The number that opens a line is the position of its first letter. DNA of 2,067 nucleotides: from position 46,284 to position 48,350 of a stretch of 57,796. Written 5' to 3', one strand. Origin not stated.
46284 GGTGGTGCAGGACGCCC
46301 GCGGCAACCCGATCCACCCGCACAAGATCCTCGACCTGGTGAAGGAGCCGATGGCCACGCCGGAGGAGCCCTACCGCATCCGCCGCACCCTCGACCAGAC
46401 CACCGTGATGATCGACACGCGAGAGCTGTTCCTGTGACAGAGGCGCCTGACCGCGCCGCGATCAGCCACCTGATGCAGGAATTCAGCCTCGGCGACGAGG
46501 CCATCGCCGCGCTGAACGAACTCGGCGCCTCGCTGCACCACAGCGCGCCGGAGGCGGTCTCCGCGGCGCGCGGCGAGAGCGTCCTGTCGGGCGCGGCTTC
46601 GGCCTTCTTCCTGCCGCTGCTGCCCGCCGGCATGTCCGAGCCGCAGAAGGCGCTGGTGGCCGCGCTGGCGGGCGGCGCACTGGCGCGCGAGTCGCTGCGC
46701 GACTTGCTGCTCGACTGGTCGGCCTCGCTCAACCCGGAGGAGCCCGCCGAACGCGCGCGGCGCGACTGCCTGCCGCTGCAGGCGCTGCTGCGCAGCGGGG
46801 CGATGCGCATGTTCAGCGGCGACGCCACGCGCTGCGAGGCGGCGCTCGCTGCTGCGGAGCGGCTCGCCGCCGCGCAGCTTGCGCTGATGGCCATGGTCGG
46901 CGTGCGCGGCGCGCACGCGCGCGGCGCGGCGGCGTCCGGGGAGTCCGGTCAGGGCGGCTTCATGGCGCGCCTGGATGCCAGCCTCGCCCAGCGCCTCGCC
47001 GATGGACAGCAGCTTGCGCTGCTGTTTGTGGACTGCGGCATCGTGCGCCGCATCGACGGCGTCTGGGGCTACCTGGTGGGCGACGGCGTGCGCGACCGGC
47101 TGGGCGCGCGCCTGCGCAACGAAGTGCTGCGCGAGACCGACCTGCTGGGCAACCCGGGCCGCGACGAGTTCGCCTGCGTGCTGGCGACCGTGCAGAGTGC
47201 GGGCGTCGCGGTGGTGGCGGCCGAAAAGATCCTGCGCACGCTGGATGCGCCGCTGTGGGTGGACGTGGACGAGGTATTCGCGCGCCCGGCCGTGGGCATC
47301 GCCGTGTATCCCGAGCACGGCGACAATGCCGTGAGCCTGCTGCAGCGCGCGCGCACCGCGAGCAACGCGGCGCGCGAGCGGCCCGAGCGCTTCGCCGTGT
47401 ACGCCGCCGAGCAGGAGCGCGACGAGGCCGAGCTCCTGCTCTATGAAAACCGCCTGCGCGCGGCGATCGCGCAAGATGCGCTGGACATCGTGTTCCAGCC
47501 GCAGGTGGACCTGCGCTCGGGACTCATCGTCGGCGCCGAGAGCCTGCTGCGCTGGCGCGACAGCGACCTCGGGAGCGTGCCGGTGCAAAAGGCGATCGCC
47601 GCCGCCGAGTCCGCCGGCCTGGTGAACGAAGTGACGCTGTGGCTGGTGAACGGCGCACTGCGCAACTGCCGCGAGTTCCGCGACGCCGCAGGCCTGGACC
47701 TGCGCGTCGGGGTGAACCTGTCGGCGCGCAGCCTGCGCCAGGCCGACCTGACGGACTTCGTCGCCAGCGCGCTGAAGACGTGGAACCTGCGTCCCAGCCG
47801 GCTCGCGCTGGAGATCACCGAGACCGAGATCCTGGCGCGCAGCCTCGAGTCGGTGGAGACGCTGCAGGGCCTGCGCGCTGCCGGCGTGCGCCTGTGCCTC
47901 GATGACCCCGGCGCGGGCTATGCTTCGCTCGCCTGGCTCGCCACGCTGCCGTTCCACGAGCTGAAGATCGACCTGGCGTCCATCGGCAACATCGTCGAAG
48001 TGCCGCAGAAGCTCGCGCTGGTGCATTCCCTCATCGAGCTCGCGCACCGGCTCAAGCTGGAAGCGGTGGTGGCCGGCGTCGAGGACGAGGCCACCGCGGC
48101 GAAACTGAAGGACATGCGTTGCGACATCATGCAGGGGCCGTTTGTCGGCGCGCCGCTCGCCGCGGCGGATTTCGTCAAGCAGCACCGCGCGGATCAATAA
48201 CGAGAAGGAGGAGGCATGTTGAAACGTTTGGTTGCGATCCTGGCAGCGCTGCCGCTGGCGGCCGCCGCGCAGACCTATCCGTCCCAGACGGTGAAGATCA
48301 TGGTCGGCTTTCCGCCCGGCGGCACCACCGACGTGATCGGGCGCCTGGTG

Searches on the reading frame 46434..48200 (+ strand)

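Call 61: search_protein_families(library=pfam, proteins=[window:46434-48200:+], max_evalue=0.00001)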
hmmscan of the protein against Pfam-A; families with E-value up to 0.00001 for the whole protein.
window:46434-48200:+ (588 aa): 2 families
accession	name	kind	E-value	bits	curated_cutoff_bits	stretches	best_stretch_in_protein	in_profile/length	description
PF00563.25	EAL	-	3.1e-55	187.5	31.3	1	339-574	2-236/236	EAL domain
PF00990.26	GGDEF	-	1.1e-15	58.2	23.8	1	176-316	15-157/161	Diguanylate cyclase, GGDEF domain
